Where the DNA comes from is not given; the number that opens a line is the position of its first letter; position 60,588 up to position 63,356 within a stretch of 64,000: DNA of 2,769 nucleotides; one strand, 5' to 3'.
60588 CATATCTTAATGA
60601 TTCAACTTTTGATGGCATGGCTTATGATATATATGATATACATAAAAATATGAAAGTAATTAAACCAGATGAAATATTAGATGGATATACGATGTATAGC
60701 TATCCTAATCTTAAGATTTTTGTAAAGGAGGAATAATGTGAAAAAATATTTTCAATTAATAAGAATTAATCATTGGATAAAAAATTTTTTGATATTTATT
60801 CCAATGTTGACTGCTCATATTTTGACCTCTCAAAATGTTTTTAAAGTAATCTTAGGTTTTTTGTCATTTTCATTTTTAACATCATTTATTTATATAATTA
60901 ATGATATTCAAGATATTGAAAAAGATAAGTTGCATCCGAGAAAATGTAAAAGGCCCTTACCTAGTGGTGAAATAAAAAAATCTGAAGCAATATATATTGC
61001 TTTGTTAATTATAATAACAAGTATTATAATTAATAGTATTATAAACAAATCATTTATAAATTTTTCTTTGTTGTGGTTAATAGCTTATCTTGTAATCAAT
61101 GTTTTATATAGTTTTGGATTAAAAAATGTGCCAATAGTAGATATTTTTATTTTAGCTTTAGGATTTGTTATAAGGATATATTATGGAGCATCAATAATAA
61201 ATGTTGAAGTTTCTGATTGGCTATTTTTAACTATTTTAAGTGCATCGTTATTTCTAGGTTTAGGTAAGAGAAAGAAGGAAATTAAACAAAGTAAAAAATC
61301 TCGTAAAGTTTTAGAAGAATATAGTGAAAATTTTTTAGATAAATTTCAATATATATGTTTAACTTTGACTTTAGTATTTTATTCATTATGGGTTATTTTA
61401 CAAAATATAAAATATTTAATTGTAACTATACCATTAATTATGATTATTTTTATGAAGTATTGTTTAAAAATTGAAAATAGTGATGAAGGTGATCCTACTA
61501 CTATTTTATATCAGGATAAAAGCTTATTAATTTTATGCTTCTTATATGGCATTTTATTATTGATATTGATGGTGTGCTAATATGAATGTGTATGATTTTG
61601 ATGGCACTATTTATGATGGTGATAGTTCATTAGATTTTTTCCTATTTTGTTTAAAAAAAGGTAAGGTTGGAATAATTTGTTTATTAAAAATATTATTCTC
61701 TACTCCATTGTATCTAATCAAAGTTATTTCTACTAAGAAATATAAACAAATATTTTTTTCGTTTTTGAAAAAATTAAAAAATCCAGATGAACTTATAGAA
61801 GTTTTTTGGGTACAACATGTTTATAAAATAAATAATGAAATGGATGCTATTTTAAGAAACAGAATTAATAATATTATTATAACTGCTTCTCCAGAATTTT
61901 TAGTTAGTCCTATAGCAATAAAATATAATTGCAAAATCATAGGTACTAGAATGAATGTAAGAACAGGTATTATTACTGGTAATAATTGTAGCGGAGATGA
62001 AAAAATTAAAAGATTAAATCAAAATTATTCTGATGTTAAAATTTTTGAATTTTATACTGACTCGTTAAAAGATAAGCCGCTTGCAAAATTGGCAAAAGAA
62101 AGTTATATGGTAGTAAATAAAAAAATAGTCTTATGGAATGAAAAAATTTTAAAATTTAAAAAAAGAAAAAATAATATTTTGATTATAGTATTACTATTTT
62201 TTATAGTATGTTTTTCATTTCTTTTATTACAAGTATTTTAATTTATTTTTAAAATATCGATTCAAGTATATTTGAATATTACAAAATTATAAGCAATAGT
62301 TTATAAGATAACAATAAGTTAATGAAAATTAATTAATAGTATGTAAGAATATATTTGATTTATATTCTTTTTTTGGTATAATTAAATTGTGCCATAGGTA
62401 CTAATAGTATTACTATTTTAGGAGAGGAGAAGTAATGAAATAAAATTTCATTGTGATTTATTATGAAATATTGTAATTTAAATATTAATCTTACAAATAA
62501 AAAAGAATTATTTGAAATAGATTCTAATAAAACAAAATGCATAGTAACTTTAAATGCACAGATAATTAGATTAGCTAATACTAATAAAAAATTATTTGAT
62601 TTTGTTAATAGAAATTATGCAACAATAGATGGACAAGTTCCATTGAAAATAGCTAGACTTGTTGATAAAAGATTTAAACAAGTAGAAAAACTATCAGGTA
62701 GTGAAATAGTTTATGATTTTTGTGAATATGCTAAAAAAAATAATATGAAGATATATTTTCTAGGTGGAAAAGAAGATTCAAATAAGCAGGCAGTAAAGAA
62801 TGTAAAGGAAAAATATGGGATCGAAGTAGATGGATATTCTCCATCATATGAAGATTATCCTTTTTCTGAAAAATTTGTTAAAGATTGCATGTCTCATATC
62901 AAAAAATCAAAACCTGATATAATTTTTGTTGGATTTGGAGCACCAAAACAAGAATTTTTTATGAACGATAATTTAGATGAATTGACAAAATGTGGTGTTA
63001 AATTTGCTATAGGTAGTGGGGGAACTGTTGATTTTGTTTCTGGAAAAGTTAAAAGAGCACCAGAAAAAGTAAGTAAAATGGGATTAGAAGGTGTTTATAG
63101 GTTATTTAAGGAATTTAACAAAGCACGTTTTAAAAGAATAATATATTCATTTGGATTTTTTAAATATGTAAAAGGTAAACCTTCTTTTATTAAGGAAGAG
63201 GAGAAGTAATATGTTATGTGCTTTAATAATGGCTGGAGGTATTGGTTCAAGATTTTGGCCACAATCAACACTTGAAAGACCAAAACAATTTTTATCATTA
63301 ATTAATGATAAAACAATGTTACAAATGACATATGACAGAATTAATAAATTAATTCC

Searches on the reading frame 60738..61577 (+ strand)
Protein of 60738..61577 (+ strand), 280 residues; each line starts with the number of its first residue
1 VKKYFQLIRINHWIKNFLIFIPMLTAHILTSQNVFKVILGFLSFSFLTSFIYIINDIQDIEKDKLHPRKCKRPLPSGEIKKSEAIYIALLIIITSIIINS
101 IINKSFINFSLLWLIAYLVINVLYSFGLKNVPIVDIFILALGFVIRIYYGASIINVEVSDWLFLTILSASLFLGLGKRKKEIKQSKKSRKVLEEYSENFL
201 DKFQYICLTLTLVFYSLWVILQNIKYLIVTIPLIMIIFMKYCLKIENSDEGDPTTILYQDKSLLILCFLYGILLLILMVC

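Call 9: search_protein_families(library=pfam, proteins=[window:60738-61577:+], max_evalue=0.001)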
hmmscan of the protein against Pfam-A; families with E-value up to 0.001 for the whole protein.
window:60738-61577:+ (280 aa): 1 family
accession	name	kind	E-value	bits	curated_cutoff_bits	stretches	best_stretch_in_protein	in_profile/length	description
PF01040.23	UbiA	-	1.8e-25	90.1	34.2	1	21-252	3-239/250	UbiA prenyltransferase family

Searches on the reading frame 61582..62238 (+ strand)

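Call 9: search_protein_families(library=pfam, proteins=[window:61582-62238:+], max_evalue=0.001)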
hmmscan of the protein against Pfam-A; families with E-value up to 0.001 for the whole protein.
window:61582-62238:+ (219 aa): 1 family
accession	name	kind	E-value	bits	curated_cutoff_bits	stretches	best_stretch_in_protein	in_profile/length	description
PF12710.13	HAD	-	2.1e-15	58.1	27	1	3-169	2-189/189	haloacid dehalogenase-like hydrolase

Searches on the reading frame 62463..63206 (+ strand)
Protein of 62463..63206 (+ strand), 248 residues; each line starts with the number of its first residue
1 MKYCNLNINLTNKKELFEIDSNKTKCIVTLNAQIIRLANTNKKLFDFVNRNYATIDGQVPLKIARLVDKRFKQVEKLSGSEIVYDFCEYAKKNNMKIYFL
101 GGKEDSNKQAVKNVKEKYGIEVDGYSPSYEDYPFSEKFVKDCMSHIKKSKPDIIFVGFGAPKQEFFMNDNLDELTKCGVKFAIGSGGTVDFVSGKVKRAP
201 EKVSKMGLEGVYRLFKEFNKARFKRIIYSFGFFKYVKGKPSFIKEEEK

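Call 73: search_protein_families(library=pfam, proteins=[window:62463-63206:+], max_evalue=0.001)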
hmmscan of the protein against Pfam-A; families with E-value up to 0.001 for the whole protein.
window:62463-63206:+ (248 aa): 2 families
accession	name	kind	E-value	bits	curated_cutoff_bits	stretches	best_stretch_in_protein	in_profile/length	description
PF03808.19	Glyco_tran_WecG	-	3.6e-41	141.2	27.4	1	52-220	3-163/168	Glycosyl transferase WecG/TagA/CpsF family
PF04725.17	PsbR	-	0.00025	21.8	22.5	0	108-136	33-61/98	Photosystem II 10 kDa polypeptide PsbR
